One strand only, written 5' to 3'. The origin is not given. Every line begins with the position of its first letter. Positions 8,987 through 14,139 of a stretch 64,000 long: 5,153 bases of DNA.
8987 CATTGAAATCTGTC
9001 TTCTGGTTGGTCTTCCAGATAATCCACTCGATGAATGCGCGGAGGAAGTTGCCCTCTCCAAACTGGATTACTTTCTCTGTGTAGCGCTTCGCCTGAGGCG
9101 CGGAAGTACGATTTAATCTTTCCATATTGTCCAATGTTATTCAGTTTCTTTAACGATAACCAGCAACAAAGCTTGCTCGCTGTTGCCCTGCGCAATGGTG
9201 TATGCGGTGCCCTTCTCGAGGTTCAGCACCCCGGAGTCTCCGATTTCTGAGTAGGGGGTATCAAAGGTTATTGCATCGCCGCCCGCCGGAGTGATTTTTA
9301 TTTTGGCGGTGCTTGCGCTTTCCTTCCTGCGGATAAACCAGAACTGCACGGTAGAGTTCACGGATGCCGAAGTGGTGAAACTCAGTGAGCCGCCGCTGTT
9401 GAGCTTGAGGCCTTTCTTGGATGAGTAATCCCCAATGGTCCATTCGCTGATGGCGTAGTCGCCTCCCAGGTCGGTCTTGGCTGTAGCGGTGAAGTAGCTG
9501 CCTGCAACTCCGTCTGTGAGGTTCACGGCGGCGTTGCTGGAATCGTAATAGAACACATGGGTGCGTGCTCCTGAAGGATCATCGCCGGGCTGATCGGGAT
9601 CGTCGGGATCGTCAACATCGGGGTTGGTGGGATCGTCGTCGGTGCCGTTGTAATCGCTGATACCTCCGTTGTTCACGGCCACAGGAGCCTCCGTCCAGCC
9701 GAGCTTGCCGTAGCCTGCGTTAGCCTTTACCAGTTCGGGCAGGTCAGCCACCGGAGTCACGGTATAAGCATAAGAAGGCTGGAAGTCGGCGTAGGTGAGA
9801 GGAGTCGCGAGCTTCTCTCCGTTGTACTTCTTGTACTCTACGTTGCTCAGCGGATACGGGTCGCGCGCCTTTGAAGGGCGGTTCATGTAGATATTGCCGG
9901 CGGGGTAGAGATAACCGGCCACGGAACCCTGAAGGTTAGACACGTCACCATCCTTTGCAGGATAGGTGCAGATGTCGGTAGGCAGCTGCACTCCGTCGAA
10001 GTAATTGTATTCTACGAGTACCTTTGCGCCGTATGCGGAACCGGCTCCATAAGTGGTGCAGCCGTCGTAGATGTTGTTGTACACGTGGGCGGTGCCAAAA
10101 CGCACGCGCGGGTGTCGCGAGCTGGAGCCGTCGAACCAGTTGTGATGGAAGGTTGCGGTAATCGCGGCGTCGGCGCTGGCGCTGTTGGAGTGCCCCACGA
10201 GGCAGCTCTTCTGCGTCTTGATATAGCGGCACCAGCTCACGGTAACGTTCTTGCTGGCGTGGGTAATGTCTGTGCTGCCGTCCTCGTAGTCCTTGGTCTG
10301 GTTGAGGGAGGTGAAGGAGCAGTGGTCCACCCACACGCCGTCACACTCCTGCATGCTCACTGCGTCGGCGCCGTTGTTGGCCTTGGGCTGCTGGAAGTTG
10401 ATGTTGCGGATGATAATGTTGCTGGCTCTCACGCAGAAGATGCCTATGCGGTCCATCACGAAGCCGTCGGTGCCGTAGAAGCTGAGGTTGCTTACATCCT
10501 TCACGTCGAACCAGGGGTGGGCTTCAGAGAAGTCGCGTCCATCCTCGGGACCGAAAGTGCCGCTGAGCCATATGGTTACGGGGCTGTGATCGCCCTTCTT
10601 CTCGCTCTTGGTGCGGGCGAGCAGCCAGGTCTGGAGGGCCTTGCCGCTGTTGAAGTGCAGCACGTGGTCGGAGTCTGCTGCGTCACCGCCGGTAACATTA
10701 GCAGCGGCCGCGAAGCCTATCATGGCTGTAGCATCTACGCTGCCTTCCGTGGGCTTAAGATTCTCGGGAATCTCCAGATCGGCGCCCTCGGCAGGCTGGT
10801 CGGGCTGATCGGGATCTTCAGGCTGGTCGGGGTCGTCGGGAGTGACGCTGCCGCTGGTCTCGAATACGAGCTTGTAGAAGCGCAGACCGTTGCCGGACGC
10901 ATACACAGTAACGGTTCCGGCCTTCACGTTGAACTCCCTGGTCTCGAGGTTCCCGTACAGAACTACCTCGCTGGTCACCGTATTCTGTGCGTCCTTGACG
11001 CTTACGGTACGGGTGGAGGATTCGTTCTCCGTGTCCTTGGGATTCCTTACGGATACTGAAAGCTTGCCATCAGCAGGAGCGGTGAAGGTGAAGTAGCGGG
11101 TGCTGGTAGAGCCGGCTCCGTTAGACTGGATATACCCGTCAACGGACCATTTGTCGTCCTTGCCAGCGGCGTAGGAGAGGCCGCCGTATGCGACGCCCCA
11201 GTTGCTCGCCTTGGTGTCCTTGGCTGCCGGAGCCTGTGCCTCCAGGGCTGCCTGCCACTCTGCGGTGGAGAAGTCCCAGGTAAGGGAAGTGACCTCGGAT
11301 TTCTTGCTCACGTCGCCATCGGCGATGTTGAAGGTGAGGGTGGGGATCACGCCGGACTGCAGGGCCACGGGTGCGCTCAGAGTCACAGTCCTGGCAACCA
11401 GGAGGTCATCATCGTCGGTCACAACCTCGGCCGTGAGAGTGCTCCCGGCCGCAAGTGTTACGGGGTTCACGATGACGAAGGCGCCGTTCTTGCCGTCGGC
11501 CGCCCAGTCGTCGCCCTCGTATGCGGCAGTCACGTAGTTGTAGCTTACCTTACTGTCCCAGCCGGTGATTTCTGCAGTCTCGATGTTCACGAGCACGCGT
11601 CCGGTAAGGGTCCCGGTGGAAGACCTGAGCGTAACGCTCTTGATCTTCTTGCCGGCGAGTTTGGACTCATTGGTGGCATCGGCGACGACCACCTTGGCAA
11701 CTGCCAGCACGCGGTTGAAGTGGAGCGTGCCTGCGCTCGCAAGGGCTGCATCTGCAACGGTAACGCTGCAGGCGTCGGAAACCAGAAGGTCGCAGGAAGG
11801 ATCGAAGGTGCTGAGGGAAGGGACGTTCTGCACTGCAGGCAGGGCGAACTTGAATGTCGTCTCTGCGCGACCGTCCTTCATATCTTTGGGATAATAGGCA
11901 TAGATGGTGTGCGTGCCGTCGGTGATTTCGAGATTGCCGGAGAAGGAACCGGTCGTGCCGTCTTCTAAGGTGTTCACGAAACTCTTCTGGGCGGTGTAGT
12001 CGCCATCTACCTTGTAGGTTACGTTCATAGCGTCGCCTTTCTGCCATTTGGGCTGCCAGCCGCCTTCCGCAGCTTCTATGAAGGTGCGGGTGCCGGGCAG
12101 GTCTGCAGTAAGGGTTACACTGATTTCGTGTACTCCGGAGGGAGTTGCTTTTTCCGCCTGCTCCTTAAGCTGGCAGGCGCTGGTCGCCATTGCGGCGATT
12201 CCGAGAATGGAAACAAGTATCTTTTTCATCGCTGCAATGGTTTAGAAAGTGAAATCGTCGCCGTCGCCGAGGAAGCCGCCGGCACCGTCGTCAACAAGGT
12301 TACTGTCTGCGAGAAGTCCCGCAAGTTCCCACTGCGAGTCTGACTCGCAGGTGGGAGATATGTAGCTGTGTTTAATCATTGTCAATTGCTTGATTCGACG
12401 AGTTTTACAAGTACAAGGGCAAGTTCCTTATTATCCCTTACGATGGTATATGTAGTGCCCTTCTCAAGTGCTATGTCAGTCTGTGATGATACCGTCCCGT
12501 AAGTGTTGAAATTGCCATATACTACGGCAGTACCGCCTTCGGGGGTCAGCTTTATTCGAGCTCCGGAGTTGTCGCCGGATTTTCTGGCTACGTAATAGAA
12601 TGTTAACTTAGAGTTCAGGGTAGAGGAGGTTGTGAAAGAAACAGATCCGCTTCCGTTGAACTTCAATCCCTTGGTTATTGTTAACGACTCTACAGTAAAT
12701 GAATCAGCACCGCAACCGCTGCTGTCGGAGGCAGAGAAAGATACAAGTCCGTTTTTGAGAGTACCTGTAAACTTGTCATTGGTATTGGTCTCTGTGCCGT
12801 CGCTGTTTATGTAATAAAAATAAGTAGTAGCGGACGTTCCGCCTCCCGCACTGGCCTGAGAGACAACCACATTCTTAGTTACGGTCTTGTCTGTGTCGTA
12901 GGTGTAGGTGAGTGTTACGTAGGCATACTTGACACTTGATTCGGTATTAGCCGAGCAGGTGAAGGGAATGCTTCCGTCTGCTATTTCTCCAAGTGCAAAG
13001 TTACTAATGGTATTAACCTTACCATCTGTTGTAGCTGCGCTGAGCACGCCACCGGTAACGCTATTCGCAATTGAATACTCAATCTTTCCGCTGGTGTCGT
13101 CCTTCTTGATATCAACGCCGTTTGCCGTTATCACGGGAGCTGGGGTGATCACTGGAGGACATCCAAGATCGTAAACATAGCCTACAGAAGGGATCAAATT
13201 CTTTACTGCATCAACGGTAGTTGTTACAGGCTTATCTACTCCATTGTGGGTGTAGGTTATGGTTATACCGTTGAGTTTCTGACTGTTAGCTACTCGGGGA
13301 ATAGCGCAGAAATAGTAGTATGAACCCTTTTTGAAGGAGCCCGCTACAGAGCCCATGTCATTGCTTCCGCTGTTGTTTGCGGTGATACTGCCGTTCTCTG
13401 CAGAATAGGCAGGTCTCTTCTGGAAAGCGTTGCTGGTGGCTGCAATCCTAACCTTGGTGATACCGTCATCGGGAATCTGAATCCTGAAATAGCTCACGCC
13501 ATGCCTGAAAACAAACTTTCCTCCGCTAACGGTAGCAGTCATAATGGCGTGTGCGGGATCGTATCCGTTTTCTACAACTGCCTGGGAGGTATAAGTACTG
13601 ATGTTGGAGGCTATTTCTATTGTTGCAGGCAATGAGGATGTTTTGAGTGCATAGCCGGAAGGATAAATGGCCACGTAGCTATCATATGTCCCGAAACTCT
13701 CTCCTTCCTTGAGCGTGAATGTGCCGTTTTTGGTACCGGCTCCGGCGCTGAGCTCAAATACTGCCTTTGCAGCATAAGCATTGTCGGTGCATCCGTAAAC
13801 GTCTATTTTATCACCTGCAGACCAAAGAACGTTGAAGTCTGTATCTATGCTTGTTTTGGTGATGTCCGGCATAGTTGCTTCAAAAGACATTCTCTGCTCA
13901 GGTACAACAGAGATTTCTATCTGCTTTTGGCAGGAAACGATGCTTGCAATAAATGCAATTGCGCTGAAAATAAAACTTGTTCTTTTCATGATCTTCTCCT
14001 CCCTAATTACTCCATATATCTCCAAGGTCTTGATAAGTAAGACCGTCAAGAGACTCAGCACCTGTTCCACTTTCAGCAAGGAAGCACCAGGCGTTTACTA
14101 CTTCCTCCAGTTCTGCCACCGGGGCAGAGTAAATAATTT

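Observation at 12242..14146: Unannotated YxxP small-peptide family, each ORF sitting directly ahead of a fimbrillin-like lipoprotein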

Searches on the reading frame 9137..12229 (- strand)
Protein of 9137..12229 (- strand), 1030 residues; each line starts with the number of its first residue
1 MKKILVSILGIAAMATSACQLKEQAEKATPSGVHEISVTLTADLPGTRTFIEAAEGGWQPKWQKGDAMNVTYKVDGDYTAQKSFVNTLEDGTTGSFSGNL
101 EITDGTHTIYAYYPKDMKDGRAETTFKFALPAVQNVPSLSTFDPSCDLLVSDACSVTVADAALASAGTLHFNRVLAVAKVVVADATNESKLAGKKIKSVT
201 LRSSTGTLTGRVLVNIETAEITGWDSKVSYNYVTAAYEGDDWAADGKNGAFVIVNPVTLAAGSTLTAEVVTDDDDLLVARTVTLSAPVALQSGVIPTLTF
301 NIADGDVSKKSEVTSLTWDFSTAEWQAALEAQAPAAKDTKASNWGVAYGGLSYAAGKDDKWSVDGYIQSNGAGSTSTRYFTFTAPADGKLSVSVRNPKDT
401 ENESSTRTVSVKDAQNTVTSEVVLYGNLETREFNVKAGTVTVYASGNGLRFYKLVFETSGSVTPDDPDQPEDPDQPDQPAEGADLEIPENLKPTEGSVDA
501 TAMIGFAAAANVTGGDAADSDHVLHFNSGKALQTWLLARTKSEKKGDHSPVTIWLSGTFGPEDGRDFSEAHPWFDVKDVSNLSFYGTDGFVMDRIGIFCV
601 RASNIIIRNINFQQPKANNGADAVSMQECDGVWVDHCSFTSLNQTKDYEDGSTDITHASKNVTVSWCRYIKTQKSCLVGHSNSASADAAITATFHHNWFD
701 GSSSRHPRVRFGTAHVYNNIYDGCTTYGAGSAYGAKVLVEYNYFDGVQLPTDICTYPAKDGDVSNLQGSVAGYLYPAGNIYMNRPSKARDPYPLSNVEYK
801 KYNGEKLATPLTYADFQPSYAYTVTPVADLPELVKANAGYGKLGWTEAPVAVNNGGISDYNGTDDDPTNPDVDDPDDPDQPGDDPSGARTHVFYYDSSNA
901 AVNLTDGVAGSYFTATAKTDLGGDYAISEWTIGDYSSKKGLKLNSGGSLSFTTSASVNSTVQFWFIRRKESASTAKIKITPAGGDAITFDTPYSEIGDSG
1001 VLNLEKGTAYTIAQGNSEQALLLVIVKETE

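Call 10: search_protein_families(library=pfam, proteins=[window:9137-12229:-], max_evalue=0.01)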
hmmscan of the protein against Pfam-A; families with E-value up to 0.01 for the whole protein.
window:9137-12229:- (1030 aa): 1 family
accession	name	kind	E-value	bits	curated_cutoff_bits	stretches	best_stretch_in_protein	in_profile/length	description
PF00544.25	Pectate_lyase_4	-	3.9e-33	115.3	24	1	586-744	44-211/211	Pectate lyase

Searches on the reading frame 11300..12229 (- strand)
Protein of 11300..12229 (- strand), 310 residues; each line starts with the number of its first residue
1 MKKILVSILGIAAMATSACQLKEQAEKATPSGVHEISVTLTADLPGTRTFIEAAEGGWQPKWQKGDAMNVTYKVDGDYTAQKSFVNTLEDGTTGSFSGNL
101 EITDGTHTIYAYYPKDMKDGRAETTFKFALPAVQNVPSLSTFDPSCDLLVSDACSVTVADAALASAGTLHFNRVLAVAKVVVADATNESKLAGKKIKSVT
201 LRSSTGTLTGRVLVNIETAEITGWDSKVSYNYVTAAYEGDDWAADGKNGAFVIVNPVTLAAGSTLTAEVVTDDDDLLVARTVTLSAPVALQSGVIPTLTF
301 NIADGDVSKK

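Call 94: search_protein_families(library=pfam, proteins=[window:11300-12229:-], max_evalue=0.01)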
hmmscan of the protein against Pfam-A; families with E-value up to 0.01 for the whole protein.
window:11300-12229:- (310 aa): 1 family
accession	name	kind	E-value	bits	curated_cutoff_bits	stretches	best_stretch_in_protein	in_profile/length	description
PF13149.12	Mfa_like_1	-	7.8e-08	33.1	27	1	61-304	7-233/246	Fimbrillin-like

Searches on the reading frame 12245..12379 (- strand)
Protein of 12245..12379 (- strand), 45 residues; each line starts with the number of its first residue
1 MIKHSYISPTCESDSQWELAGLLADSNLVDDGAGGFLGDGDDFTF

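Call 6: search_protein_families(library=pfam, proteins=[window:12245-12379:-], max_evalue=10)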
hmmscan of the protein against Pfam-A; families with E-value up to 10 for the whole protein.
seq(45 aa): 0 families

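Call 7: search_protein_families(library=ncbifam, proteins=[window:12245-12379:-], max_evalue=10)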
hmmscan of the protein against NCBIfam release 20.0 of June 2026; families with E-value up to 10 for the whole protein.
seq(45 aa): 0 families

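Call 76: predict_structure(alignment_id=A7)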
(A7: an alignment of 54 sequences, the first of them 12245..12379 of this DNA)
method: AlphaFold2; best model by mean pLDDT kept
length: 45 residues; sequences in the alignment: 54
mean_pLDDT: 65.0   pTM: 0.18
mean pLDDT of the five models: 65.0, 63.6, 62.7, 62.6, 61.9
residues with pLDDT >= 90: 0; 70-90: 6; 50-70: 39; < 50: 0
segments of 3 or more residues with pLDDT < 50: none
pLDDT, mean of each block of 10 residues (from residue 1): 72 65 65 58 65
secondary structure, 60 per line:
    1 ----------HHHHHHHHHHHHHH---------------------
elements in order: H11-24

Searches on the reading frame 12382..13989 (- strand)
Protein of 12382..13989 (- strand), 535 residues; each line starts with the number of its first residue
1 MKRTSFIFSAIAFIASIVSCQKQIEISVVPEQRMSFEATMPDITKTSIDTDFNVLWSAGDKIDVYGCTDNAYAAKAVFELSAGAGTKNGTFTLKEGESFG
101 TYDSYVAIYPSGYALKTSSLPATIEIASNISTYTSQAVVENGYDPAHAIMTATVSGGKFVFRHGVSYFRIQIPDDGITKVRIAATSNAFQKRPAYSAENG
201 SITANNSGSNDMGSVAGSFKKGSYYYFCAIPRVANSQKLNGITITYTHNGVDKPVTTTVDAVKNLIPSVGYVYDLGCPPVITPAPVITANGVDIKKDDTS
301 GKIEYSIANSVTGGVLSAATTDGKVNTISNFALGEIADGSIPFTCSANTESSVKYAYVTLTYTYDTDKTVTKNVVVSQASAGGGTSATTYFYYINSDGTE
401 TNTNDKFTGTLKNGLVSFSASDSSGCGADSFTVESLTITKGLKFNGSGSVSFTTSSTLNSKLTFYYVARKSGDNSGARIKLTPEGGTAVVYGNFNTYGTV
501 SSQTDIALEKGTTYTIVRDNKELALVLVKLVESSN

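Call 10: search_protein_families(library=pfam, proteins=[window:12382-13989:-], max_evalue=0.01)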
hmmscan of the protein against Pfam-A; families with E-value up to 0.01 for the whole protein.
window:12382-13989:- (535 aa): 1 family
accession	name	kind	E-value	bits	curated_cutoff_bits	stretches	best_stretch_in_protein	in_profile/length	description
PF18283.7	CBM77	-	0.01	16.7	25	0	418-472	17-69/108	Carbohydrate binding module 77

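Call 23: find_related_loci(query=window:12382-13989:-, collection=genome_contigs, flank=6000)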
Query window:12382-13989:- (535 aa) in genome_contigs; peptide patterns used: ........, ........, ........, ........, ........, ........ (x = any residue, [..] = any of these).
84 stretches matched a pattern; 1 encode a relative of the query (tblastn E <= 1e-3); 1 distinct loci.
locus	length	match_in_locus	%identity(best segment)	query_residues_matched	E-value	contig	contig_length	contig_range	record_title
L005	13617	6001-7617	49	1-535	3e-156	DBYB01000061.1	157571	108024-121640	MAG TPA_asm: Bacteroidales bacterium UBA1197 UBA1197_contig_17765, whole genome shotgun sequence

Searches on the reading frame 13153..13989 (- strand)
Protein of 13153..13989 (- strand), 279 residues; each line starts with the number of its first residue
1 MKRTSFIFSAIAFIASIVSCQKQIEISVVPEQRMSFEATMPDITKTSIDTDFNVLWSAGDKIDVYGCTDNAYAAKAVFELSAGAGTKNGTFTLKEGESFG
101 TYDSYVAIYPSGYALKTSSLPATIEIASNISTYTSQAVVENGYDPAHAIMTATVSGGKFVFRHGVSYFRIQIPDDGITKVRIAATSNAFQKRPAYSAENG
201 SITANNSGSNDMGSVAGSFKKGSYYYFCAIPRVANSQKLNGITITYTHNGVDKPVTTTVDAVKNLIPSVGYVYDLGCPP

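Call 46: search_solved_structures(query=A5, max_evalue=1)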
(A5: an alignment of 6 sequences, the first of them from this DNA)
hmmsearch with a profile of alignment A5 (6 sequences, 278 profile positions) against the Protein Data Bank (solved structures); distinct sequences matched with E-value up to 1: 2.
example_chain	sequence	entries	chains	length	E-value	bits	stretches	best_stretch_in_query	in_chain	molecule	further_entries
7kv5_AAA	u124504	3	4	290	0.016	18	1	1-93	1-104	PKD domain protein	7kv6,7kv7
7drx_B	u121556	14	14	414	0.028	17.3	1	117-255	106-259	Alkylphosphocholine resistance protein LEM3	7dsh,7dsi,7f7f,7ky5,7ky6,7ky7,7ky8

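Call 59: predict_structure(alignment_id=A5)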
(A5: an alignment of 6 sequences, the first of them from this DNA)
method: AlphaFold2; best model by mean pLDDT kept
length: 279 residues; sequences in the alignment: 6
mean_pLDDT: 48.7   pTM: 0.44
mean pLDDT of the five models: 48.7, 48.7, 46.8, 46.4, 43.9
residues with pLDDT >= 90: 0; 70-90: 24; 50-70: 118; < 50: 137
segments of 3 or more residues with pLDDT < 50: 1-46, 83-86, 113-149, 190-193, 196-202, 231-240, 257-279
pLDDT, mean of each block of 10 residues (from residue 1): 35 35 29 25 41 59 67 68 50 57 62 43 27 29 39 55 56 73 61 47 52 65 55 43 75 60 28 23
secondary structure, 60 per line:
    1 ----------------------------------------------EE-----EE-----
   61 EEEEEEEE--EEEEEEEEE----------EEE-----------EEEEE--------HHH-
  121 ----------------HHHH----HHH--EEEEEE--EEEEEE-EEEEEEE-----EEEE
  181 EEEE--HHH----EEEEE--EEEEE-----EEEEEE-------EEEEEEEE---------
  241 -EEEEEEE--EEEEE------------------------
elements in order: E61-68 E71-79 E90-92 E104-108 H137-140 E150-155 E158-163 E165-171 E177-184 E194-198 E201-205 E211-216 E224-231 E242-248 E251-255

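Call 60: search_protein_families(library=pfam, alignment_id=A5, max_evalue=10)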
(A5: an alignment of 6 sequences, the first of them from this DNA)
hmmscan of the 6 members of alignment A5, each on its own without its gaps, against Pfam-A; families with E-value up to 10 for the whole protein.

A. member 1, seq(279 aa): 0 families

B. families by the number of members that match (of 6 scanned): 3 families
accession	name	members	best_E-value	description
PF13149.12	Mfa_like_1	1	7.8e-08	Fimbrillin-like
PF05887.16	Trypan_PARP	1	0.11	Procyclic acidic repetitive protein (PARP)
PF13895.12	Ig_2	1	0.18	Immunoglobulin domain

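Call 66: fold_search(model_id=the predicted structure, library=pdb)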
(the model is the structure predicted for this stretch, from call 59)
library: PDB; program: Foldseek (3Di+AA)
matches with E <= 10: 380; with E <= 0.001: 0
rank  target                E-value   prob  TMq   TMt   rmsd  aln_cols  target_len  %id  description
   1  3t2l                  1.2e-02  0.60  0.31  0.31  15.5       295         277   11  Crystal structure of a Putative cell adhesion protein (BF1858) from Bacteroides fragilis NCTC 9343 at 2.33 A resolution (released 2011-08-10)
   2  5hbb_C                4.0e-02  0.21  0.24  0.25  14.7       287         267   10  Crystal structure of shaft pilin spaA from Lactobacillus rhamnosus GG - E139A mutant (released 2016-07-20)
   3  5hbb_A                4.3e-02  0.21  0.24  0.25  14.8       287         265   10  Crystal structure of shaft pilin spaA from Lactobacillus rhamnosus GG - E139A mutant (released 2016-07-20)
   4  5hdl_A                1.8e-01  0.12  0.23  0.24  14.8       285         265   10  Crystal structure of shaft pilin spaA from Lactobacillus rhamnosus GG - E269A mutant (released 2016-07-20)
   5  5hts_B                1.9e-01  0.10  0.21  0.22  13.7       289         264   10  Crystal structure of shaft pilin spaA from Lactobacillus rhamnosus GG - D295N mutant (released 2016-07-20)
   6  5j4m_A                1.9e-01  0.10  0.22  0.23  14.8       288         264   10  Crystal structure of shaft pilin SpaA from Lactobacillus rhamnosus GG - E269A/D295N double mutant (released 2016-07-20)
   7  5hts_A                2.1e-01  0.12  0.23  0.25  12.1       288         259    9  Crystal structure of shaft pilin spaA from Lactobacillus rhamnosus GG - D295N mutant (released 2016-07-20)
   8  5f44_A                2.3e-01  0.09  0.23  0.23  14.7       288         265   11  Crystal structure of shaft pilin spaA from Lactobacillus rhamnosus GG (released 2016-07-20)
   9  7e9s_A                2.9e-01  0.21  0.17  0.07   9.0       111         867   15  Archaeal oligosaccharyltransferase AglB from Archaeoglobus fulgidus in complex with an inhibitory peptide and a dolich (released 2021-09-08)
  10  3aqy_B                3.1e-01  0.30  0.18  0.42   9.6       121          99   12  Crystal structure of Plodia interpunctella beta-GRP/GNBP3 N-terminal domain (released 2011-06-22)
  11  9xvi_A                3.3e-01  0.16  0.15  0.07   8.5       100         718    9  Arabidopsis ISA2-ISA1-ISA1-ISA2 heterotetramer (released 2026-04-08)
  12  7e2d_J                4.7e-01  0.02  0.12  0.05  21.0       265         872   10  Monomer of TRAPPII (Closed) (released 2022-02-09)
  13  8rey_A                5.2e-01  0.20  0.18  0.33   9.0       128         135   13  Cuniculiplasma divulgatum filament (released 2025-01-01)
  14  3d33_B                5.2e-01  0.14  0.14  0.34  10.4       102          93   15  Crystal structure of a duf3244 family protein with an immunoglobulin-like beta-sandwich fold (bvu_0276) from bacteroid (released 2008-05-27)
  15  5j4m_C                5.2e-01  0.08  0.23  0.24  11.8       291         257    8  Crystal structure of shaft pilin SpaA from Lactobacillus rhamnosus GG - E269A/D295N double mutant (released 2016-07-20)
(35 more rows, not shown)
